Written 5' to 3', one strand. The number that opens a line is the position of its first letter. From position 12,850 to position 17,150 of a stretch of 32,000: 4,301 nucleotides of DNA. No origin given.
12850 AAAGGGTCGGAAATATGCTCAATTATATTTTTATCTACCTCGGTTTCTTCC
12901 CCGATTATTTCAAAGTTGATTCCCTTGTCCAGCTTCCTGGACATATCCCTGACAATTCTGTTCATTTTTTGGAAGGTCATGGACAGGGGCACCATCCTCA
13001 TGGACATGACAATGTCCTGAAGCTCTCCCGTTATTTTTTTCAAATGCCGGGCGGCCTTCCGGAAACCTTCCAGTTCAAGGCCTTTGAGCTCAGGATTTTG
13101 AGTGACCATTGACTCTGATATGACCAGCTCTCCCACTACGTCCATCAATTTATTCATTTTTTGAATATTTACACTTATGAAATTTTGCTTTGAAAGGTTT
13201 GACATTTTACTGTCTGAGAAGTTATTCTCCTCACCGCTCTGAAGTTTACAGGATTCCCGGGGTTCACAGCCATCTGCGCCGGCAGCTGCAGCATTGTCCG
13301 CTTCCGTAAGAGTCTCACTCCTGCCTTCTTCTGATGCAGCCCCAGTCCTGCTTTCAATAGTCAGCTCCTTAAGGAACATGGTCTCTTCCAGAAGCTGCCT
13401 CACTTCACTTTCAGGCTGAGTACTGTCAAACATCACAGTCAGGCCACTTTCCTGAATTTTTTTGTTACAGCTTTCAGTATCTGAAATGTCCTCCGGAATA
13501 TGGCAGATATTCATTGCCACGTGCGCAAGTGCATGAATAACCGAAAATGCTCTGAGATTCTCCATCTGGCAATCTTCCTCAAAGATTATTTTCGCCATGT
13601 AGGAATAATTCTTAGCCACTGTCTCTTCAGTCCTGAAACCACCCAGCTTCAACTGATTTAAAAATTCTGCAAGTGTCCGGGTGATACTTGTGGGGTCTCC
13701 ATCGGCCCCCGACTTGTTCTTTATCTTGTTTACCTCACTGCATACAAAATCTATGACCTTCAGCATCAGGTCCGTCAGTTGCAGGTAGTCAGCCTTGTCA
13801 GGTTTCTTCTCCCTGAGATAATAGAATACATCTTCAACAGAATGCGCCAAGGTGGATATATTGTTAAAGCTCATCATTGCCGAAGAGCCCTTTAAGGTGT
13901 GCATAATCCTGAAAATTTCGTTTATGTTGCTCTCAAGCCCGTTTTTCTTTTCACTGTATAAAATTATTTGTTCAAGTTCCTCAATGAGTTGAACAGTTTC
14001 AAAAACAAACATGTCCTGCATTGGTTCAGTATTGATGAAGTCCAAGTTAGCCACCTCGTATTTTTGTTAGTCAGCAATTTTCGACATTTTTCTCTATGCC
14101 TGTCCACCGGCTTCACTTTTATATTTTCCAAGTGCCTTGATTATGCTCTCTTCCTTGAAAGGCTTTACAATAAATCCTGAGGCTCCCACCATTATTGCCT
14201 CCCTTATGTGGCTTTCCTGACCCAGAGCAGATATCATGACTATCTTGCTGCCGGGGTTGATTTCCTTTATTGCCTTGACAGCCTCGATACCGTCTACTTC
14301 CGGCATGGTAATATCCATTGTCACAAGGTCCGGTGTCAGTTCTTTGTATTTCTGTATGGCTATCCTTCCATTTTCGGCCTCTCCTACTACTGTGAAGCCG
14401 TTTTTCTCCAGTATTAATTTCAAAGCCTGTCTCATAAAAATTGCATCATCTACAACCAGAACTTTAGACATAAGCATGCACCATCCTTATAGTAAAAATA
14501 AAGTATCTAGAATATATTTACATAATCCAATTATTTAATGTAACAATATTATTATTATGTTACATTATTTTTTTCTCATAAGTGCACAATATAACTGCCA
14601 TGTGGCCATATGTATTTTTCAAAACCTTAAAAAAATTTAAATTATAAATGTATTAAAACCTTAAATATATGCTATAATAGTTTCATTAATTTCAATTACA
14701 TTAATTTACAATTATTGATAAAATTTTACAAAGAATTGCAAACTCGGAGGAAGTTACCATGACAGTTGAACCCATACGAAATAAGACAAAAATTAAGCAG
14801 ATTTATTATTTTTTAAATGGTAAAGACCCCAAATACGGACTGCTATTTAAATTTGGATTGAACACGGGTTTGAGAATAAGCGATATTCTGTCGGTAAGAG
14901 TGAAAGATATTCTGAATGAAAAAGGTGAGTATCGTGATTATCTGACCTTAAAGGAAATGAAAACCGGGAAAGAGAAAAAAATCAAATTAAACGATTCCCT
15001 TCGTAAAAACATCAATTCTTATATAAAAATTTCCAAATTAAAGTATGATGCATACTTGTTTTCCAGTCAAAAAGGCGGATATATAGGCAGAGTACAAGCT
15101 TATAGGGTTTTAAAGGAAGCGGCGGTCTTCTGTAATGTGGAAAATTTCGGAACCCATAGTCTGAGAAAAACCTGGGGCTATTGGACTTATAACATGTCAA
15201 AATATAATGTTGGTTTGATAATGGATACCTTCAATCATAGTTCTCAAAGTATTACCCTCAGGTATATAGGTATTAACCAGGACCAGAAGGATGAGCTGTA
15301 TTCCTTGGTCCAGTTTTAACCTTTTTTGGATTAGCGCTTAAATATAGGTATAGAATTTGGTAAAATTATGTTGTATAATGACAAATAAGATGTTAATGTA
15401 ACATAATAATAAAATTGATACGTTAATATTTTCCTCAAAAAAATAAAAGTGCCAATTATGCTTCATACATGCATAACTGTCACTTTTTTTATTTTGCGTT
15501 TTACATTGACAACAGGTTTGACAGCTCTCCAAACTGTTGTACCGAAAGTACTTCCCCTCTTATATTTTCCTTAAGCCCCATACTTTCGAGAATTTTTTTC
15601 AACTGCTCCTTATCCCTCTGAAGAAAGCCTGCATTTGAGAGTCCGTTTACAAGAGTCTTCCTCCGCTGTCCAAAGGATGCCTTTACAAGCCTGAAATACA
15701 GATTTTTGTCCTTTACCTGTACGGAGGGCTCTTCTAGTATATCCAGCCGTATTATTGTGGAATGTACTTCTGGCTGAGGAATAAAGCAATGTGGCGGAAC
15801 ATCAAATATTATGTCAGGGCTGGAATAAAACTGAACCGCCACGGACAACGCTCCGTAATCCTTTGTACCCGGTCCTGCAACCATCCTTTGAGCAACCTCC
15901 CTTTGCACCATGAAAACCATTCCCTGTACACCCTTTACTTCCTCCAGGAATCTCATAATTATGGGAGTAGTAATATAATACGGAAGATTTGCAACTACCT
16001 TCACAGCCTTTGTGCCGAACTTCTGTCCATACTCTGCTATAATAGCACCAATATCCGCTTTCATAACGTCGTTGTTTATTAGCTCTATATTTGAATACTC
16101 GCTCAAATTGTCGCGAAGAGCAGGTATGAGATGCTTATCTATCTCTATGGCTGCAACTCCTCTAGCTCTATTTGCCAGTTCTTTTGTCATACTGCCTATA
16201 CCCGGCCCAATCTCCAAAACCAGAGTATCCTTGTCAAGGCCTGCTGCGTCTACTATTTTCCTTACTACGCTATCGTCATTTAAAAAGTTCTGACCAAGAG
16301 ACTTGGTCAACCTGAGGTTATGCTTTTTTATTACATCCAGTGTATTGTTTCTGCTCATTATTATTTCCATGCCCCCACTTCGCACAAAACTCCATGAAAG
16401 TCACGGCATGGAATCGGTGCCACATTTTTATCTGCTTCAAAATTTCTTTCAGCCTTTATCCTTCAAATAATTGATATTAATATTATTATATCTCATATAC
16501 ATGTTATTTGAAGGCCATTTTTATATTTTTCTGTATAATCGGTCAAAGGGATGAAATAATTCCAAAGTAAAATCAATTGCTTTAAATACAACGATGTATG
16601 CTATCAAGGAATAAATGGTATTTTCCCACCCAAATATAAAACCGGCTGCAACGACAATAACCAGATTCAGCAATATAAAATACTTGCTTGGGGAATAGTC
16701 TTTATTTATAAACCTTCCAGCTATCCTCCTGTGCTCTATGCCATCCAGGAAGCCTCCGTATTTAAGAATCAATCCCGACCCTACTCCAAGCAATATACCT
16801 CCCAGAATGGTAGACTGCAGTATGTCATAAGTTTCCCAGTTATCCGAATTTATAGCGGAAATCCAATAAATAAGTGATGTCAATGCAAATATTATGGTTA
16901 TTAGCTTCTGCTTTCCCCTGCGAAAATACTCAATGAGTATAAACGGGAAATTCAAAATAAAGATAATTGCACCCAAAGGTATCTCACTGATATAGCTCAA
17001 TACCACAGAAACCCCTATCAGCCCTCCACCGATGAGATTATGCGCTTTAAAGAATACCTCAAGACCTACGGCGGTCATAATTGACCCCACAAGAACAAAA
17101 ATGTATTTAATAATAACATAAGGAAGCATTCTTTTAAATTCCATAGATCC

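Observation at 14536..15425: Self-contained invertible cassette: tyrosine recombinase bracketed by inverted 32-bp palindromic core sites, abutting the 5' end of the chemotaxis operon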

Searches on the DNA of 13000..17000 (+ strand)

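Call 46: search_rna_families(source=window, start=13000, end=17000, threshold=evalue, max_evalue=1)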
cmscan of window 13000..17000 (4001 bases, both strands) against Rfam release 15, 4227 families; matches with E-value up to 1: 0.
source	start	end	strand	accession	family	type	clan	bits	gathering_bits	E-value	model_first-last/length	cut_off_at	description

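Call 72: search_rna_families(sources=[L069, L042, L036, L060, L073, L081, L065], threshold=gathering)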
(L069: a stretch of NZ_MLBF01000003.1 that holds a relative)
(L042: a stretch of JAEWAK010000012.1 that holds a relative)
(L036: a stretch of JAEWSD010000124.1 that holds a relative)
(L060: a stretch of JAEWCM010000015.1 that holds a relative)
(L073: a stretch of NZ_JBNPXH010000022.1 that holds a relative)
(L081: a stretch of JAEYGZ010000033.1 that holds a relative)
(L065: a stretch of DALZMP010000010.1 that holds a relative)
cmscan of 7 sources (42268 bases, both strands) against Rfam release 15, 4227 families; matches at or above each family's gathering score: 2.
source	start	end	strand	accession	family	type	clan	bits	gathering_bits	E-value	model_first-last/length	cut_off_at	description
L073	5361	5436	-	RF00029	Intron_gpII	Intron;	-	45.3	40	7.3e-06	1-77/77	no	Group II catalytic intron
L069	2727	2806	-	RF01051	c-di-GMP-I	Cis-reg; riboswitch;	CL00126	41.8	35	5.6e-05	1-87/87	no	c-di-GMP-I riboswitch aptamer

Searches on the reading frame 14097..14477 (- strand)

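Call 4: search_protein_families(library=pfam, proteins=[window:14097-14477:-], max_evalue=0.01)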
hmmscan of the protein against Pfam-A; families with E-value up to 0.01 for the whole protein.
window:14097-14477:- (127 aa): 1 family
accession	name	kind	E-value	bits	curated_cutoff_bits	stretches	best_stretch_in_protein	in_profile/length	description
PF00072.30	Response_reg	-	3.6e-32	111.3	30.2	1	6-116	1-110/111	Response regulator receiver domain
